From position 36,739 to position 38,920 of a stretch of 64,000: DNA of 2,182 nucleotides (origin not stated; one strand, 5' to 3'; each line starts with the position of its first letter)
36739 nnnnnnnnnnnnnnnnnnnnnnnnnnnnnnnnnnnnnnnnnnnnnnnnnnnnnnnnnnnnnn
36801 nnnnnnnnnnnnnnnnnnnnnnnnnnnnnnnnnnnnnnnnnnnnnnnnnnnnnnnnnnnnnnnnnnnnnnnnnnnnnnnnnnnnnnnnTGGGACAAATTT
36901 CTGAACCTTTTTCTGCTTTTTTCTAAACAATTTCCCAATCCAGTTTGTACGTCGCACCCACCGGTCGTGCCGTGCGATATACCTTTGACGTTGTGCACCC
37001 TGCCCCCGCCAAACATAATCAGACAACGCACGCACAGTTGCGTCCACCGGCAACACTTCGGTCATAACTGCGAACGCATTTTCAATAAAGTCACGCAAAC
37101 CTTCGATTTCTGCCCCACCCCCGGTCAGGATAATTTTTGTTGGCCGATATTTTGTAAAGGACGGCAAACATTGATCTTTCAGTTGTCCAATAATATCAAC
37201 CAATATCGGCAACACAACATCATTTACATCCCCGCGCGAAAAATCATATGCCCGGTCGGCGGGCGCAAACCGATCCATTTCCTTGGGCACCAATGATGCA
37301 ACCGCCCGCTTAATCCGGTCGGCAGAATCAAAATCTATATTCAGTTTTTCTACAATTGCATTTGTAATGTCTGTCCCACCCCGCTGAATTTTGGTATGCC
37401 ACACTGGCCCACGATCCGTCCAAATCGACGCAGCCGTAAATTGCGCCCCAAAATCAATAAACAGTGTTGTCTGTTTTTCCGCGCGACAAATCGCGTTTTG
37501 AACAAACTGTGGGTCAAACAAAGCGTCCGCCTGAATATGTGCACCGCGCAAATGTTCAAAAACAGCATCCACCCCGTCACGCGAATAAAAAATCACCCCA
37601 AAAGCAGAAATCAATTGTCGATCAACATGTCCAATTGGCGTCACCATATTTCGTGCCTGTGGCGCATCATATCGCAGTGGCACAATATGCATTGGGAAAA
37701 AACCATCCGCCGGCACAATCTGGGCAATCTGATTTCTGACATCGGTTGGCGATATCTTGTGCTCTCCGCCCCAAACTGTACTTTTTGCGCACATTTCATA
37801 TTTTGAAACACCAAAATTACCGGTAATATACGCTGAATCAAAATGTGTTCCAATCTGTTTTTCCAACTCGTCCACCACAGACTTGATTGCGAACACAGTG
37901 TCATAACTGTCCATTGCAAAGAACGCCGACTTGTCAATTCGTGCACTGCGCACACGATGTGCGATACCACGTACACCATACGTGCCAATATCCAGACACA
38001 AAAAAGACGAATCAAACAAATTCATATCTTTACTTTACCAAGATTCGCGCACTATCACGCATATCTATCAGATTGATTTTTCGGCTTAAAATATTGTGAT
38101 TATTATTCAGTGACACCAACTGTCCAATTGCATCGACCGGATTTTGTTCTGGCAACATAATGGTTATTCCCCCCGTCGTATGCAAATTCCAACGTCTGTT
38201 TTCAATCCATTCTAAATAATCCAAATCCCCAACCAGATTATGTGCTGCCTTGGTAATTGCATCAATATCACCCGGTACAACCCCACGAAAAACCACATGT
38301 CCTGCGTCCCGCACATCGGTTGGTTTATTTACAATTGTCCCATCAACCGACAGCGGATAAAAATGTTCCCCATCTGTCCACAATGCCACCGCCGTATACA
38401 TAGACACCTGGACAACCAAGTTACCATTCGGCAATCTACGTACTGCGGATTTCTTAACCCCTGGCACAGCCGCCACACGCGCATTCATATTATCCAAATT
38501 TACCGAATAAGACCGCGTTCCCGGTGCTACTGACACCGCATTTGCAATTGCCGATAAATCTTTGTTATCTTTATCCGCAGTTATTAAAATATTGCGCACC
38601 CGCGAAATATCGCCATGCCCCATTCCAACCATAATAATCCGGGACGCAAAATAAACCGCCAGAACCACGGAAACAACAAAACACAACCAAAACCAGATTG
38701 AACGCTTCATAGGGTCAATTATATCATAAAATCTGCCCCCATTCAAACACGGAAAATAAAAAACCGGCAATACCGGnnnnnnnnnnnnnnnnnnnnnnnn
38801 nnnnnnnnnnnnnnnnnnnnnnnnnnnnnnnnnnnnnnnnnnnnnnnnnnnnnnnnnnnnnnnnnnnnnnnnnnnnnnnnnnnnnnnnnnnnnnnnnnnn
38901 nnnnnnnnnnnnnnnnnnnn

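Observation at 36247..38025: In-frame FtsA-Rpe read-through: no stop codon between ftsA and ribulose-phosphate 3-epimerase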

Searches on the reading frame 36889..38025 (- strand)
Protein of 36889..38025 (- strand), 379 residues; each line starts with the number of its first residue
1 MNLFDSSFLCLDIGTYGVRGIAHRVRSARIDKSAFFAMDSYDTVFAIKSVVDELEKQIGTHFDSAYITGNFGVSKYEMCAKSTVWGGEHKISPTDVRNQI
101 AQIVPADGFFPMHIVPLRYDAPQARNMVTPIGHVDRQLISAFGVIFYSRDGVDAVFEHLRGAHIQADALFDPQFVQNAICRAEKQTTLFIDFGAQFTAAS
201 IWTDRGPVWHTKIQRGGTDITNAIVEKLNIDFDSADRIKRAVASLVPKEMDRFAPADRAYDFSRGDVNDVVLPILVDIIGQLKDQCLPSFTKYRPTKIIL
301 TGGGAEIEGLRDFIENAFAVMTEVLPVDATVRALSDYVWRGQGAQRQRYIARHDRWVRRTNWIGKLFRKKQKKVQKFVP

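Call 22: search_protein_representatives(protein=window:36889-38025:-)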
Query: 379 residues. Proteins with E-value up to 0.001 (for the whole library): 604; up to 1e-10: 42; up to 1e-30: 21. The best 150 are listed.
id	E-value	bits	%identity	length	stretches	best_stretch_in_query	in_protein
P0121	7.8e-137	472.9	56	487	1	1-379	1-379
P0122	1.5e-98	346.9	46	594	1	1-379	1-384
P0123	1.1e-89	317.7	39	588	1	1-379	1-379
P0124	2.8e-89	316.3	45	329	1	1-319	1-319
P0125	1.1e-86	307.8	39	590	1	1-365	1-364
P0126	1.9e-82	293.9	40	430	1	1-378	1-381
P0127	1.8e-80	287.3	66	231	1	1-199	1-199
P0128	2.5e-66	240.8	37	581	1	1-374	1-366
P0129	3.2e-65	237.2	35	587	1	1-379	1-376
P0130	1.1e-64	235.4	37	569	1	22-379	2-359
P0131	3.7e-60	220.5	34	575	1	1-341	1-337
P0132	4.7e-57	210.3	33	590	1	4-339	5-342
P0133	1.9e-48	182.0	31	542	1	44-360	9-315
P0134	5.5e-47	177.2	28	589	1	2-373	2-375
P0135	1.0e-45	173.0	30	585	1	1-371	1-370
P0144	1.8e-24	103.1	27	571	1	41-322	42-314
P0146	7.9e-23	97.7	26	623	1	2-372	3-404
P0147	1.5e-20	90.2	27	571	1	6-313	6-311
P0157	4.1e-14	69.0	30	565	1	6-208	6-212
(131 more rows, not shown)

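Call 26: list_cluster_members(proteins=[P0131, P0134, P0128, P0129, P0132, P0135, P0144, P0146, P0147, P0157])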
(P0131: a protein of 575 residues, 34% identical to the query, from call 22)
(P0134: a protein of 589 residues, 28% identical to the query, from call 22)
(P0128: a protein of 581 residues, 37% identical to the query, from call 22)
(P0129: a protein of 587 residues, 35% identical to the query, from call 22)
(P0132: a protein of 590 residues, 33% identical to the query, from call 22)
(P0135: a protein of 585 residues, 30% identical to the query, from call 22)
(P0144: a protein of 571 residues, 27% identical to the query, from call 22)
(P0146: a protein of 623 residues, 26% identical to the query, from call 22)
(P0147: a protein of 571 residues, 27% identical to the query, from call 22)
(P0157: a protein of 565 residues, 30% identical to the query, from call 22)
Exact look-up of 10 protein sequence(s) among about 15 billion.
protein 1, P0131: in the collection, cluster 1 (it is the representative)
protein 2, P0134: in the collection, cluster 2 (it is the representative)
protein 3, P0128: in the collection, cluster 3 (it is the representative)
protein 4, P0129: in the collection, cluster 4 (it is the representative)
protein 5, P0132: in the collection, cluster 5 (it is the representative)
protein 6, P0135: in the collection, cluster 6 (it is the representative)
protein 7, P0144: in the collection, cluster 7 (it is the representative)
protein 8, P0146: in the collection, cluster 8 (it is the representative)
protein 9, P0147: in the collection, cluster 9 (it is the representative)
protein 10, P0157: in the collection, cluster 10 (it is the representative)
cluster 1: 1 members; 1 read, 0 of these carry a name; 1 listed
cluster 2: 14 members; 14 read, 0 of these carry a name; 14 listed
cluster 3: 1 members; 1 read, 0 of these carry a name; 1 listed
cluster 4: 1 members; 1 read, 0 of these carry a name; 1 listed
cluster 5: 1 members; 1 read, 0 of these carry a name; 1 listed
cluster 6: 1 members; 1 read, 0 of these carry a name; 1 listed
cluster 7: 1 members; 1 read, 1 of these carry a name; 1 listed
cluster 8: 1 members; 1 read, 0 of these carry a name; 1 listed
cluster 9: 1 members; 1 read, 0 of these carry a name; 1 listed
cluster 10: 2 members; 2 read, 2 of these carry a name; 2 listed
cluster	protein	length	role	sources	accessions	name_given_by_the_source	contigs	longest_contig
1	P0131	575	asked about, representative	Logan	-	-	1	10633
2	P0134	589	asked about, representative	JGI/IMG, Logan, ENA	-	-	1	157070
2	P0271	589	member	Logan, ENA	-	-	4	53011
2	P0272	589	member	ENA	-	-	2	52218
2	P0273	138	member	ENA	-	-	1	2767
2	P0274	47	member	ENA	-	-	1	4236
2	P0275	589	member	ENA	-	-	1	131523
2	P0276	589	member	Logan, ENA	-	-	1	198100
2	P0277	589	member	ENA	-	-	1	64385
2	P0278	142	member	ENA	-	-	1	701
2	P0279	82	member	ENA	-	-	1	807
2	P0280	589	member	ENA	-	-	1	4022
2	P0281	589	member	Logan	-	-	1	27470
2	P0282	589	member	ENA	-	-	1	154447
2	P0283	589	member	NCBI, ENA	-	-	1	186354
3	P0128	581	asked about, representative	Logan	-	-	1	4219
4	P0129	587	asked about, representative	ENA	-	-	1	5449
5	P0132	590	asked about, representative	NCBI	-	-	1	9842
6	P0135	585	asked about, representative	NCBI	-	-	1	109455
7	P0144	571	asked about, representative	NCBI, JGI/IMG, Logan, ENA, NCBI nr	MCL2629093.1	MAG: ribulose-phosphate 3-epimerase [Alphaproteobacteria bacterium] | ribulose-phosphate 3-epimerase [Alphaproteobacteria bacterium]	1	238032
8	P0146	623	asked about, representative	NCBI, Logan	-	-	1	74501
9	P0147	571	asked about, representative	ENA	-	-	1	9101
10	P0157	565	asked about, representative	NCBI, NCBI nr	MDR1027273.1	MAG: hypothetical protein LBL46_02555 [Rickettsiales bacterium] | hypothetical protein [Rickettsiales bacterium]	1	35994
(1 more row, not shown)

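Call 27: find_encoding_contigs(protein=P0134, flank=10000, max_places=4)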
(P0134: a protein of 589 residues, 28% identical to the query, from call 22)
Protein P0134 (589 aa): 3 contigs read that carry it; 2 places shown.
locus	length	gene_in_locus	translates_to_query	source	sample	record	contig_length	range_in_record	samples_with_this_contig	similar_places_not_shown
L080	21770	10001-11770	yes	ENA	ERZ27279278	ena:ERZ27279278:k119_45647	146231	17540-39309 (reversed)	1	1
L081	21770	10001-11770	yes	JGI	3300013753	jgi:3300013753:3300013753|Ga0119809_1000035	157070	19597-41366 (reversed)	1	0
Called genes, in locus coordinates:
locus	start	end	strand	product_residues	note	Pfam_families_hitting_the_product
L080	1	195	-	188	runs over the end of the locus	-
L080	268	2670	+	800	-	PF02518:HATPase_c, PF00204:DNA_gyraseB, PF01751:Toprim, PF00986:DNA_gyraseB_C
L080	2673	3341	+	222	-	-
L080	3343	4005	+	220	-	PF03167:UDG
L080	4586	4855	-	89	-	-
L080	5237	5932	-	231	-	PF02463:SMC_N, PF00005:ABC_tran, PF13304:AAA_21 (faint)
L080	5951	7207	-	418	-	PF12704:MacB_PCD, PF02687:FtsX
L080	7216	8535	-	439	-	-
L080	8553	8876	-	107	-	-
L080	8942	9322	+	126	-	-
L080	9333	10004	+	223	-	PF03799:FtsQ_DivIB_C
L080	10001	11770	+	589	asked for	PF00834:Ribul_P_3_epim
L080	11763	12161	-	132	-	PF02367:TsaE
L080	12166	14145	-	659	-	PF00270:DEAD (weak), PF04851:ResIII, PF17757:UvrB_inter, PF27431:UvrB_3rd, PF00271:Helicase_C, PF12344:UvrB, PF02151:UVR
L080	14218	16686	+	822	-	PF05170:AsmA (faint)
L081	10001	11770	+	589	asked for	PF00834:Ribul_P_3_epim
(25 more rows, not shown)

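Call 28: find_encoding_contigs(protein=P0131, flank=10000, max_places=2)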
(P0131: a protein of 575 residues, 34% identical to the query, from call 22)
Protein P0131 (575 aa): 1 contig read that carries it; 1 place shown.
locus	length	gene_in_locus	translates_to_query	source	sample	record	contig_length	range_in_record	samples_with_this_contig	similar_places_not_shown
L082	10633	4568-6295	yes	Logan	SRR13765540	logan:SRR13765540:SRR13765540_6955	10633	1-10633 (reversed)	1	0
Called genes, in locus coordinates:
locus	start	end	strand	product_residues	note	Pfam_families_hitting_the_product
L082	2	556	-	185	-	?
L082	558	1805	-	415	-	PF12704:MacB_PCD, PF02687:FtsX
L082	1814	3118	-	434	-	-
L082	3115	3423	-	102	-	-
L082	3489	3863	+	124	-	-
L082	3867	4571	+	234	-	PF03799:FtsQ_DivIB_C (weak)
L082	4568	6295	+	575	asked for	PF00834:Ribul_P_3_epim (weak)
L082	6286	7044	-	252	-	-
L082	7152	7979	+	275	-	-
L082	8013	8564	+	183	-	PF09411:PagL (weak)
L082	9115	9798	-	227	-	PF03167:UDG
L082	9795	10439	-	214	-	-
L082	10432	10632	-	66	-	?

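Call 33: find_encoding_contigs(protein=P0275, flank=300, max_places=1)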
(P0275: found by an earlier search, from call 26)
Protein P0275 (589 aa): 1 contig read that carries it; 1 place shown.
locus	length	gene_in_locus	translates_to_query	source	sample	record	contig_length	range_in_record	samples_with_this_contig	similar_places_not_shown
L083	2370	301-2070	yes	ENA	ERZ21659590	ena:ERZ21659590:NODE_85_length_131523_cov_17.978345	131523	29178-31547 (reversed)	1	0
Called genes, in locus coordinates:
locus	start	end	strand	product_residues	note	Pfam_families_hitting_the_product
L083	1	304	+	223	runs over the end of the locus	PF03799:FtsQ_DivIB_C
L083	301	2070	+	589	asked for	PF00834:Ribul_P_3_epim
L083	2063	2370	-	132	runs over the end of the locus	PF02367:TsaE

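Call 34: find_encoding_contigs(protein=P0276, flank=300, max_places=1)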
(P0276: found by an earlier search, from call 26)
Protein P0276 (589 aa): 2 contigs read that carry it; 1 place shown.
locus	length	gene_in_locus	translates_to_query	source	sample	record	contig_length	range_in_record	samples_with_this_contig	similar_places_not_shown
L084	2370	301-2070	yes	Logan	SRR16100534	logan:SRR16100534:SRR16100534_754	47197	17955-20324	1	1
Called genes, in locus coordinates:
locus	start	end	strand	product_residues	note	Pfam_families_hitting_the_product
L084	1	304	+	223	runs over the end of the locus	PF03799:FtsQ_DivIB_C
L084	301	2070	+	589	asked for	PF00834:Ribul_P_3_epim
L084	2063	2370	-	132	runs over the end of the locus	PF02367:TsaE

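Call 35: find_encoding_contigs(protein=P0272, flank=300, max_places=1)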
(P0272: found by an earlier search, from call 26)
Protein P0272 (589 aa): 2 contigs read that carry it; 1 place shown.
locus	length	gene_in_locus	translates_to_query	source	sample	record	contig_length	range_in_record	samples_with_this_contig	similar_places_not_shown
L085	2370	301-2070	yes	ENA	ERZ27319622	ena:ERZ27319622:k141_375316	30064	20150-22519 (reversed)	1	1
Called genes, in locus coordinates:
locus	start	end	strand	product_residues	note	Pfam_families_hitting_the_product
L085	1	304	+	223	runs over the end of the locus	PF03799:FtsQ_DivIB_C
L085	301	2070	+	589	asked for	PF00834:Ribul_P_3_epim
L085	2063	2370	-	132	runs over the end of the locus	PF02367:TsaE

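Call 61: find_encoding_contigs(protein=P0144, flank=10000, max_places=1)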
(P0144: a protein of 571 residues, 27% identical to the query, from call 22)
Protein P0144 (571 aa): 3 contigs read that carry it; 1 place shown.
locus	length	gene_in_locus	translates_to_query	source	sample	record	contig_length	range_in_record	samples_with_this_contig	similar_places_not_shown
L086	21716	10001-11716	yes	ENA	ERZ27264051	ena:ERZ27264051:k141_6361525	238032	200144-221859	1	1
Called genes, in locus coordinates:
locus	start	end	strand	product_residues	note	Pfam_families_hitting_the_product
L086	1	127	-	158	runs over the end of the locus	-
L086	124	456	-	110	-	PF00825:Ribonuclease_P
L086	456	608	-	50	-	PF00468:Ribosomal_L34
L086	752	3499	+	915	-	PF00521:DNA_topoisoIV, PF03989:DNA_gyraseA_C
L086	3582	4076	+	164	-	PF05656:DUF805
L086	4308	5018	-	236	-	PF00005:ABC_tran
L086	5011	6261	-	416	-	PF12704:MacB_PCD, PF02687:FtsX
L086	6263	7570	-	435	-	-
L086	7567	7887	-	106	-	-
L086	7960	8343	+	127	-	-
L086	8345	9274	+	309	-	PF00534:Glycos_transf_1 (weak)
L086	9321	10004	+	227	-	PF08478:POTRA_1 (weak), PF03799:FtsQ_DivIB_C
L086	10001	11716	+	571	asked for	PF02491:SHS2_FTSA (weak), PF11104:PilM_2 (weak), PF14450:FtsA, PF00834:Ribul_P_3_epim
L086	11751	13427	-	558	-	PF03485:Arg_tRNA_synt_N, PF00750:tRNA-synt_1d, PF05746:DALR_1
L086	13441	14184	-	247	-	PF01411:tRNA-synt_2c (weak), PF07973:tRNA_SAD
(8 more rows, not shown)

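Call 62: find_encoding_contigs(protein=P0157, flank=10000, max_places=1)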
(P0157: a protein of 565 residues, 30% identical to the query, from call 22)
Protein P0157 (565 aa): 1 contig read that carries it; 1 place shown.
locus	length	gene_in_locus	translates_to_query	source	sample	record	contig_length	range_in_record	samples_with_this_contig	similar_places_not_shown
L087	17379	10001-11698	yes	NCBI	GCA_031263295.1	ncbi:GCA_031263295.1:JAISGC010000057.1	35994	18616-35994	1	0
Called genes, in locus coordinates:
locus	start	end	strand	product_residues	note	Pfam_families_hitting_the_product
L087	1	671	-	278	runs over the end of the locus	PF04085:MreC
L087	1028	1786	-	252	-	-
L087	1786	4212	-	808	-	PF27097:VirB4_TrbE_N (faint), PF03135:CagE_TrbE_VirB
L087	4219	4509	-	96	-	-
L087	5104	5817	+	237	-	PF04028:DUF374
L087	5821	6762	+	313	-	PF02606:LpxK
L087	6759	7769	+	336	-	PF03331:LpxC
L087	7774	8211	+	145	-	-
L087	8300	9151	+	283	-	-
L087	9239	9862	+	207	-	-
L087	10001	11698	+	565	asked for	PF00834:Ribul_P_3_epim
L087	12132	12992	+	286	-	-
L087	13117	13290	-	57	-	-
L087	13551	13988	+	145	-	-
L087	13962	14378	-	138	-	PF02367:TsaE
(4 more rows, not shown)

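Call 63: find_encoding_contigs(protein=P0146, flank=10000, max_places=1)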
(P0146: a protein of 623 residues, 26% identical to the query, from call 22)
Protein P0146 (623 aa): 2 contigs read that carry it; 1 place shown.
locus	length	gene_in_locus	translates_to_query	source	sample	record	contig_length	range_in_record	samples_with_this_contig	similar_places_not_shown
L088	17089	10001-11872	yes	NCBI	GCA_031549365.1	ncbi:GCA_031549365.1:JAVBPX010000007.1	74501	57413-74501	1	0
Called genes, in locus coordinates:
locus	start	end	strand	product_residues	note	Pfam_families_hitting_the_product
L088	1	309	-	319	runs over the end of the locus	PF00437:T2SSE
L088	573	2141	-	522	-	PF00501:AMP-binding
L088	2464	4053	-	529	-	PF00501:AMP-binding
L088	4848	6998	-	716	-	PF02534:T4SS-DNA_transf, PF10412:TrwB_AAD_bind, PF12696:TraG-D_C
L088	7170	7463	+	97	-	-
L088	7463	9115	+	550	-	PF03717:PBP_dimer, PF00905:Transpeptidase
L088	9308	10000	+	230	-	PF03799:FtsQ_DivIB_C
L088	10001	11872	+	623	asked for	PF02491:SHS2_FTSA, PF06723:MreB_Mbl, PF11104:PilM_2 (weak), PF14450:FtsA, PF00834:Ribul_P_3_epim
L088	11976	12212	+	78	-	PF00830:Ribosomal_L28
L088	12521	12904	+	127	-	-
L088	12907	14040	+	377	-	PF13477:Glyco_trans_4_2, PF13439:Glyco_transf_4, PF13579:Glyco_trans_4_4, PF20706:GT4-conflict (weak), PF00534:Glycos_transf_1, PF13692:Glyco_trans_1_4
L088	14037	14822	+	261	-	PF20260:PUA_4, PF04452:Methyltrans_RNA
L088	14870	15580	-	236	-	PF03099:BPL_LplA_LipB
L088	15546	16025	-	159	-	-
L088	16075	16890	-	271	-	PF17827:PrmC_N (faint), PF05175:MTS, PF13489:Methyltransf_23 (weak), PF01170:UPF0020 (faint), PF08242:Methyltransf_12 (weak), PF13649:Methyltransf_25 (weak), PF13847:Methyltransf_31, PF07669:Eco57I (faint)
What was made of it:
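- On FtsA (cell-division actin homologue): Precomputed SHS2_FTSA Pfam hits are listed for the deep members P0146 (unmarked) and P0144 (weak) (calls 61, 63).
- Precomputed Pfam SHS2_FTSA hits are listed for the deep members P0146 (unmarked) and P0144 (weak) (calls 61, 63).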

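Call 64: predict_structure(alignment_id=A2)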
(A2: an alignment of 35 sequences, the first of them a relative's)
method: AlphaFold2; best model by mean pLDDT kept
length: 589 residues; sequences in the alignment: 35
mean_pLDDT: 89.2   pTM: 0.61
mean pLDDT of the five models: 89.2, 88.8, 87.9, 87.6, 86.8
residues with pLDDT >= 90: 392; 70-90: 173; 50-70: 13; < 50: 11
segments of 3 or more residues with pLDDT < 50: 366-375
pLDDT, mean of each block of 10 residues (from residue 1): 86 91 88 92 94 95 93 91 86 92 92 94 92 91 94 94 95 95 91 95 94 94 95 93 88 90 88 95 96 95 93 94 94 95 83 78 53 61 85 81 89 80 89 90 89 93 92 94 94 92 94 64 90 94 91 89 90 76 81
secondary structure, 60 per line:
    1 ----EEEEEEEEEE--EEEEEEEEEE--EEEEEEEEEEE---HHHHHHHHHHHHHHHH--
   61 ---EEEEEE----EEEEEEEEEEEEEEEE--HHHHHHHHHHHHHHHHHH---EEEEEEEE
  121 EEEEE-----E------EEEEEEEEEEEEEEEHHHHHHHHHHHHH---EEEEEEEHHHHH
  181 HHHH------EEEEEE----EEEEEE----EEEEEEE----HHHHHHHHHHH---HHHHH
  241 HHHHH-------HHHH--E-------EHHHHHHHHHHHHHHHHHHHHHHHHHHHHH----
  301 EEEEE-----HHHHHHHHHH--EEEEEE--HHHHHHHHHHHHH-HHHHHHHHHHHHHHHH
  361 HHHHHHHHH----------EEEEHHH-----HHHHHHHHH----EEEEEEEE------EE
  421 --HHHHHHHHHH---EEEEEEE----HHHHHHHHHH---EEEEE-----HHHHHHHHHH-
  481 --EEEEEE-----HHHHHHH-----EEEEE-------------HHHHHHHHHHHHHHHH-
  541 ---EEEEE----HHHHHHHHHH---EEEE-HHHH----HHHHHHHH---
elements in order: E5-14 E17-26 E29-39 H43-58 E64-69 E74-89 H92-109 E113-125 E138-152 H153-165 E169-175 H176-184 E191-196 E201-206 E211-217 H222-232 H236-245 H253-256 H268-296 E301-305 H311-320 E323-328 H331-343 H345-369 E380-383 H392-400 E405-412 H423-432 E436-442 H447-456 E460-464 H470-479 E483-488 H494-500 E506-510 H524-539 E544-548 H553-562 E566-569 H571-574 H579-586

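Call 69: find_homologous_proteins(query=P0134, max_evalue=1e-10)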
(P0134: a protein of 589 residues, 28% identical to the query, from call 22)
Query P0134 (589 aa): 3 proteins with E <= 1e-10 among 8000 candidates.
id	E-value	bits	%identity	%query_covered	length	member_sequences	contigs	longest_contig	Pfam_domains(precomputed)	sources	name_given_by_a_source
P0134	0.0e+0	1263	100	100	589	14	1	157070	PF00834.26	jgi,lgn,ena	-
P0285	6.0e-275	931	75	100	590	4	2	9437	PF00834.26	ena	-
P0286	9.1e-89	317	30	100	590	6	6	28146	PF14450.13,PF00834.26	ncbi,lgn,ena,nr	ncbi:MAG: ribulose-phosphate 3-epimerase [Alphaproteobacteria bacterium]|nr:ribulose-phosphate 3-epi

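Call 71: find_encoding_contigs(protein=P0285, flank=4000, max_places=2)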
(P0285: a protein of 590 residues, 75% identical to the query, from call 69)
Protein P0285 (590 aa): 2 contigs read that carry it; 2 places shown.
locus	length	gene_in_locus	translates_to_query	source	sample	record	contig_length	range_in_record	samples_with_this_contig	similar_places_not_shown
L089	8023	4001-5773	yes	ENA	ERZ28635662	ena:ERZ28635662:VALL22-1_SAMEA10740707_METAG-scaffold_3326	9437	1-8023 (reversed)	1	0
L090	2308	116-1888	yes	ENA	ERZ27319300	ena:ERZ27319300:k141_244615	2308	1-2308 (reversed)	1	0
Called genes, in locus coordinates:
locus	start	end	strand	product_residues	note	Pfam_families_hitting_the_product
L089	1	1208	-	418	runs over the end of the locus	PF12704:MacB_PCD, PF02687:FtsX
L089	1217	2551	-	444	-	-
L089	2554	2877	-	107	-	-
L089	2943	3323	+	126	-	-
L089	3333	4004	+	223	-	PF03799:FtsQ_DivIB_C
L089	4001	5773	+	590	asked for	PF00834:Ribul_P_3_epim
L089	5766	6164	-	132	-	PF02367:TsaE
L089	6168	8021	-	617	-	?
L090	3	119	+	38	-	?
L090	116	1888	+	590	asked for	PF00834:Ribul_P_3_epim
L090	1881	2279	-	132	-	PF02367:TsaE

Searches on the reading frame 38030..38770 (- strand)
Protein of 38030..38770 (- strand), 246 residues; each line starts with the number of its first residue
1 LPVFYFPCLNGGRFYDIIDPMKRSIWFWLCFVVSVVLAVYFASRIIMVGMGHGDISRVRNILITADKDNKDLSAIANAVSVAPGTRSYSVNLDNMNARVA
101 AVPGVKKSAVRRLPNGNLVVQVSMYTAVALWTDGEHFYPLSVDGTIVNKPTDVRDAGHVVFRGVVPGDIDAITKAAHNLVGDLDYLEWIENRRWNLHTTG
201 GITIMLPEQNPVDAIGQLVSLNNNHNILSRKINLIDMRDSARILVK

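Call 3: search_protein_families(library=pfam, proteins=[window:38030-38770:-], max_evalue=0.01)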
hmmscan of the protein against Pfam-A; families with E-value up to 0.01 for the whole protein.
window:38030-38770:- (246 aa): 2 families
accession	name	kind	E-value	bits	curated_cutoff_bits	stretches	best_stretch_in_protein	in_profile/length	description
PF03799.20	FtsQ_DivIB_C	-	3.4e-08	34.8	21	1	129-238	1-114/114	Cell division protein FtsQ/DivIB, C-terminal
PF08478.15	POTRA_1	-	0.009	16.7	23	0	57-122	2-66/69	POTRA domain, FtsQ-type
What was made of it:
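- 38030..38770 (-): ftsQ (246 aa). Its TAA stop lies 4 nt before the ftsA::rpe ATG, so the two genes are probably translationally coupled. PF03799 FtsQ_DivIB_C, E=3.4e-8 (call 3).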

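Call 4: search_protein_families(library=ncbifam, proteins=[window:38030-38770:-], max_evalue=0.01)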
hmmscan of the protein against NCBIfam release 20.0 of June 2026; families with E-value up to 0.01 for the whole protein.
window:38030-38770:- (246 aa): 0 families
